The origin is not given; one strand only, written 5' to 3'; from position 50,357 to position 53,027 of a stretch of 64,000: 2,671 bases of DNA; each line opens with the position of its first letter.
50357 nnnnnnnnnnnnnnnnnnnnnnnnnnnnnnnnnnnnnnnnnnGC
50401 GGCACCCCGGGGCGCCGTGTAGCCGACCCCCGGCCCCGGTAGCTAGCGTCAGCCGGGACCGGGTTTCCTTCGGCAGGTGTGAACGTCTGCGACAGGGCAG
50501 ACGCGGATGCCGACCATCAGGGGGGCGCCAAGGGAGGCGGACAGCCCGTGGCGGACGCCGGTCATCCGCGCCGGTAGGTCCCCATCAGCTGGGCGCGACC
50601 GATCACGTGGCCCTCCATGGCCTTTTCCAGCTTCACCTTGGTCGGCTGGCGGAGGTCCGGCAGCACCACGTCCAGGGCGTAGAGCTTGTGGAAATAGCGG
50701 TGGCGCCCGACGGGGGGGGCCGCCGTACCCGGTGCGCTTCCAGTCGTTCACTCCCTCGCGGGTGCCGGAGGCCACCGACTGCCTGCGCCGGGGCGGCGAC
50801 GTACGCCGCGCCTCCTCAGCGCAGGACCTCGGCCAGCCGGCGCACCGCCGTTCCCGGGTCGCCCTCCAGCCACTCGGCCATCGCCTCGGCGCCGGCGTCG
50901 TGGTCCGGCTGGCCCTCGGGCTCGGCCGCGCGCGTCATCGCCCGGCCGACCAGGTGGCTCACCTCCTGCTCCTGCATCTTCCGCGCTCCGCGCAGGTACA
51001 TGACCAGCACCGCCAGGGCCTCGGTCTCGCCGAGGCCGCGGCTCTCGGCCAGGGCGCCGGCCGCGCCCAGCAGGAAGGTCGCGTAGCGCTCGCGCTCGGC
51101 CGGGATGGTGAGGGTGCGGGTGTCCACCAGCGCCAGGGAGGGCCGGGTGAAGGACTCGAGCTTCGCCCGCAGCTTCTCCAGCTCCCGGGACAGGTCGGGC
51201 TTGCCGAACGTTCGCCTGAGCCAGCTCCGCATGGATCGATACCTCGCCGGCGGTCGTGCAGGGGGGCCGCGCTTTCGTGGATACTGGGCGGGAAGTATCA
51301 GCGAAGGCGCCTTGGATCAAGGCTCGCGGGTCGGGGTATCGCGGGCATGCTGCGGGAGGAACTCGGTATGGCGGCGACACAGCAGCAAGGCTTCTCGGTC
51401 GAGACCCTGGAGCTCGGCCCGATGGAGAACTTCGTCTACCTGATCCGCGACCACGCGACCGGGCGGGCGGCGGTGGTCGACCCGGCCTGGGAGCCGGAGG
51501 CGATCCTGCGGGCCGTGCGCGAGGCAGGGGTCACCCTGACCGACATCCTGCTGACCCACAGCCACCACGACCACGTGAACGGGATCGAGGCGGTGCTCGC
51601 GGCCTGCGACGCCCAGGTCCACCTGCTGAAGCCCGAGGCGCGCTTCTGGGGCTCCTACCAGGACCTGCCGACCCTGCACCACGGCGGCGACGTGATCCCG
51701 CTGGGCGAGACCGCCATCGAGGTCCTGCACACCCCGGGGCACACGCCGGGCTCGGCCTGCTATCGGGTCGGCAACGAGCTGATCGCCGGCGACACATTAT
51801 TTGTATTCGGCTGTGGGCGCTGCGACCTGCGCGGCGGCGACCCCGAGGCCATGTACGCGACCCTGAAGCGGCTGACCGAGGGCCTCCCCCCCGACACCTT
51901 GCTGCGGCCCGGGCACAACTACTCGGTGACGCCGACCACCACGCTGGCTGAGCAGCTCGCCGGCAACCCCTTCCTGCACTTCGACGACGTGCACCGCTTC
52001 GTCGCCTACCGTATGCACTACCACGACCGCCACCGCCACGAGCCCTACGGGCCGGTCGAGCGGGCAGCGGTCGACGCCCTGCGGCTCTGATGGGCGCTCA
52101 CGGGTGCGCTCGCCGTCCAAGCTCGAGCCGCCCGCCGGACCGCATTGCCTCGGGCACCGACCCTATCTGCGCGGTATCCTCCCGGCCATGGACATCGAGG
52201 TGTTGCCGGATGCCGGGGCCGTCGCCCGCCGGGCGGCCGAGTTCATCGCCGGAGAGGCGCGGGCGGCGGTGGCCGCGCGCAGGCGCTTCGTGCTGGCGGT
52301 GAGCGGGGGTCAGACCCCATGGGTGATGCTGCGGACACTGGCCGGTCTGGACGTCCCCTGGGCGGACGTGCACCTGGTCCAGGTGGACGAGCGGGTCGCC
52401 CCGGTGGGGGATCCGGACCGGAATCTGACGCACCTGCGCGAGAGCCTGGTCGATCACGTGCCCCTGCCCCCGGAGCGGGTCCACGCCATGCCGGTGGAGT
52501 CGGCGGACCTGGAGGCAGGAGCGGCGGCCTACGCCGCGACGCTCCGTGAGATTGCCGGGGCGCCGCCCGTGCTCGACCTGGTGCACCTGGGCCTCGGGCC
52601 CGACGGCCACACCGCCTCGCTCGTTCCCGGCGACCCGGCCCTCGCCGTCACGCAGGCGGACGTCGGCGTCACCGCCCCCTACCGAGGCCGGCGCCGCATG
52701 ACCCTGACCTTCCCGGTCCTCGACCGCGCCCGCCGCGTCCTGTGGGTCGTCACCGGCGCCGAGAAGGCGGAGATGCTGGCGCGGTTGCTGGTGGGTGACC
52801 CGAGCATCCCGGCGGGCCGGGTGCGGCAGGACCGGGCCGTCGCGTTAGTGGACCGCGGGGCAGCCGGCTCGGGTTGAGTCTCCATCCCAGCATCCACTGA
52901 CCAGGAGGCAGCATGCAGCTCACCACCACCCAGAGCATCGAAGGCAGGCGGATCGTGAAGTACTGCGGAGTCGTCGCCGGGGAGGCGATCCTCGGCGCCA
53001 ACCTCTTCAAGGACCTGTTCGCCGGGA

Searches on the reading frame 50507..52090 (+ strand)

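Call 34: search_protein_families(library=pfam, proteins=[window:50507-52090:+], max_evalue=0.00001)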
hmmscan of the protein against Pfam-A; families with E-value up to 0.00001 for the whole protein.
window:50507-52090:+ (527 aa): 1 family
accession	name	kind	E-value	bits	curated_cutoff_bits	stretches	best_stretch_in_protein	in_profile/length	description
PF00753.33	Lactamase_B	-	1.9e-21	77.4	22.7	1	305-470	3-196/196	Metallo-beta-lactamase superfamily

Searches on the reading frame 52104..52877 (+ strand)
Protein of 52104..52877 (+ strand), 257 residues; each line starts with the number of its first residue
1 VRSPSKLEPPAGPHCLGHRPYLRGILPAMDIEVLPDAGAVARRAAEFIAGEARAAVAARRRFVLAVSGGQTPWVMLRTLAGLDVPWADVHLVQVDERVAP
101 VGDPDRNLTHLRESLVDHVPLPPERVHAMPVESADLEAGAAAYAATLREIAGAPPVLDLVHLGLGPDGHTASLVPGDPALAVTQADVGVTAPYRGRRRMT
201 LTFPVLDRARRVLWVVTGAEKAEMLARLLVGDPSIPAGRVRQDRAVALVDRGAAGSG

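Call 75: search_protein_families(library=pfam, proteins=[window:52104-52877:+], max_evalue=0.00001)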
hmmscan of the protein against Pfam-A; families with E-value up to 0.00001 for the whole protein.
window:52104-52877:+ (257 aa): 1 family
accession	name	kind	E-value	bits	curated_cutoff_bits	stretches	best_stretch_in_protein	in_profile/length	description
PF01182.26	Glucosamine_iso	-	3.5e-59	200.8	27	1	36-243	2-219/225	Glucosamine-6-phosphate isomerases/6-phosphogluconolactonase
